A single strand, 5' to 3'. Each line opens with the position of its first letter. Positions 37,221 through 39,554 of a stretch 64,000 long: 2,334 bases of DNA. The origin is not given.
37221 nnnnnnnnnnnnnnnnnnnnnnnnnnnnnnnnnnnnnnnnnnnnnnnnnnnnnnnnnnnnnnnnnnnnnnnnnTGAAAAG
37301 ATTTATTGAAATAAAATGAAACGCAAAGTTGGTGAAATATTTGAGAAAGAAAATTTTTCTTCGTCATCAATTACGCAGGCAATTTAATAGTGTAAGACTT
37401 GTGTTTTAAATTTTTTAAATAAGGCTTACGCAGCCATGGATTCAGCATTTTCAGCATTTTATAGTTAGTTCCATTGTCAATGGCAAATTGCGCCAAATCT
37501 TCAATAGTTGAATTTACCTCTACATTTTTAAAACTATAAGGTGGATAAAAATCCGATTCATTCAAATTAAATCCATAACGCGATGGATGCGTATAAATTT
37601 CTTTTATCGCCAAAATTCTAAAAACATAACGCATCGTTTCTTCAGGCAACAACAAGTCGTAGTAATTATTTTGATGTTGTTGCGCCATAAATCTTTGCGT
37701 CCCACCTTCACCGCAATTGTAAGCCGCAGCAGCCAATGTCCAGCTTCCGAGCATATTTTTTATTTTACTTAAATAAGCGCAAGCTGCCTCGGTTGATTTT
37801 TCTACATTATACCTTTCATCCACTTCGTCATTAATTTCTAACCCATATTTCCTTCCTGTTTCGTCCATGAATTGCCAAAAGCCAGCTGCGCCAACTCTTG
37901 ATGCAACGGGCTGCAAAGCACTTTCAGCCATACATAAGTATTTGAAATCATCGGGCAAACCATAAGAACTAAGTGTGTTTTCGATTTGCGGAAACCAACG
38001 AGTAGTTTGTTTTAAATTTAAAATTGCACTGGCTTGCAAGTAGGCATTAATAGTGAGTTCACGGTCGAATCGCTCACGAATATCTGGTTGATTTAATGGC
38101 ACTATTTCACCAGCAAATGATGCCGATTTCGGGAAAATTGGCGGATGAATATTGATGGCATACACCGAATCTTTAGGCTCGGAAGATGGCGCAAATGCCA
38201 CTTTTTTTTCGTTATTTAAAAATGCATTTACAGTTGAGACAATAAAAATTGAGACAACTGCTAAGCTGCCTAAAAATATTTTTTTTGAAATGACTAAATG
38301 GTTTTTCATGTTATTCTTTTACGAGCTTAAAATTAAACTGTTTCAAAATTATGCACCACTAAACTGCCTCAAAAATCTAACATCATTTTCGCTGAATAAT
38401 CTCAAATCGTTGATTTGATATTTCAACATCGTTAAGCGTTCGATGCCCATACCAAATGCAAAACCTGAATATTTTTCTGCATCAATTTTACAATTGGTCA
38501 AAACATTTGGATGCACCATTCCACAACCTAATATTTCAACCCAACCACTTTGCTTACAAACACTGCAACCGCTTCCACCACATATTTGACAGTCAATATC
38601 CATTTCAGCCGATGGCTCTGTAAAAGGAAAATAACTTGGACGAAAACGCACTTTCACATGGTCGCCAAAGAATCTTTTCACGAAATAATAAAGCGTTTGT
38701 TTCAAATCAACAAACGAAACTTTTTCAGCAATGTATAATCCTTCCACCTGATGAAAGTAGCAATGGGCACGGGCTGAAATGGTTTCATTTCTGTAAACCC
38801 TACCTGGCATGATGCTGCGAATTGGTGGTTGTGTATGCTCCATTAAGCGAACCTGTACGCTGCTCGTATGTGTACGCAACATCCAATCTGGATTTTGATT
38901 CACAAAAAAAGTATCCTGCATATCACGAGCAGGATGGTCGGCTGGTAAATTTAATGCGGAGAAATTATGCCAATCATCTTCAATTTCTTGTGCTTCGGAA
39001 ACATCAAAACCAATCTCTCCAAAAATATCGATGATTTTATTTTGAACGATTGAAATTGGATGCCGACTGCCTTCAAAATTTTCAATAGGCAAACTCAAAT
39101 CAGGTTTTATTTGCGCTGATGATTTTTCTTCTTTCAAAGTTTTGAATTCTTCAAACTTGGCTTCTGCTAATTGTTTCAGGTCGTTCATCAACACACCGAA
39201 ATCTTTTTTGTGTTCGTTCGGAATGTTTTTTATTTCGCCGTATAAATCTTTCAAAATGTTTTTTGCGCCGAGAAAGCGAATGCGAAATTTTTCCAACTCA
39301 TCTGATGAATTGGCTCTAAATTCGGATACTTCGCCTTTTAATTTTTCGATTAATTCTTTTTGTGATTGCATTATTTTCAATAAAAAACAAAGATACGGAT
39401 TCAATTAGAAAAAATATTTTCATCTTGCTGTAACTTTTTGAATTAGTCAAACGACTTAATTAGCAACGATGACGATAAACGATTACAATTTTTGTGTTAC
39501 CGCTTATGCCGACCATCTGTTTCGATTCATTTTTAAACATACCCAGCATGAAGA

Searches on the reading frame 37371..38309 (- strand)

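Call 58: search_protein_families(library=pfam, proteins=[window:37371-38309:-], max_evalue=0.00001)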
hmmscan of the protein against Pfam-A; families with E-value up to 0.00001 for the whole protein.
window:37371-38309:- (312 aa): 1 family
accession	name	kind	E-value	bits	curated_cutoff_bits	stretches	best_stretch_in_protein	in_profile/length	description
PF01464.25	SLT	-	4.2e-21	75.1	21.3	1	119-216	14-113/117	Transglycosylase SLT domain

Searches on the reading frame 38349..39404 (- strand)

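Call 58: search_protein_families(library=pfam, proteins=[window:38349-39404:-], max_evalue=0.00001)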
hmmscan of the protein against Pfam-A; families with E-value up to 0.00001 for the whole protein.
window:38349-39404:- (351 aa): 2 families
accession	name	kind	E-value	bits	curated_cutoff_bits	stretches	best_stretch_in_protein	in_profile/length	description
PF01409.25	tRNA-synt_2d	-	5.5e-96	321.2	19.8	1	105-348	6-246/246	tRNA synthetases class II core domain (F)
PF02912.23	Phe_tRNA-synt_N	-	1.2e-13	51.3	22.3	1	33-95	2-64/69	Aminoacyl tRNA synthetase class II, N-terminal domain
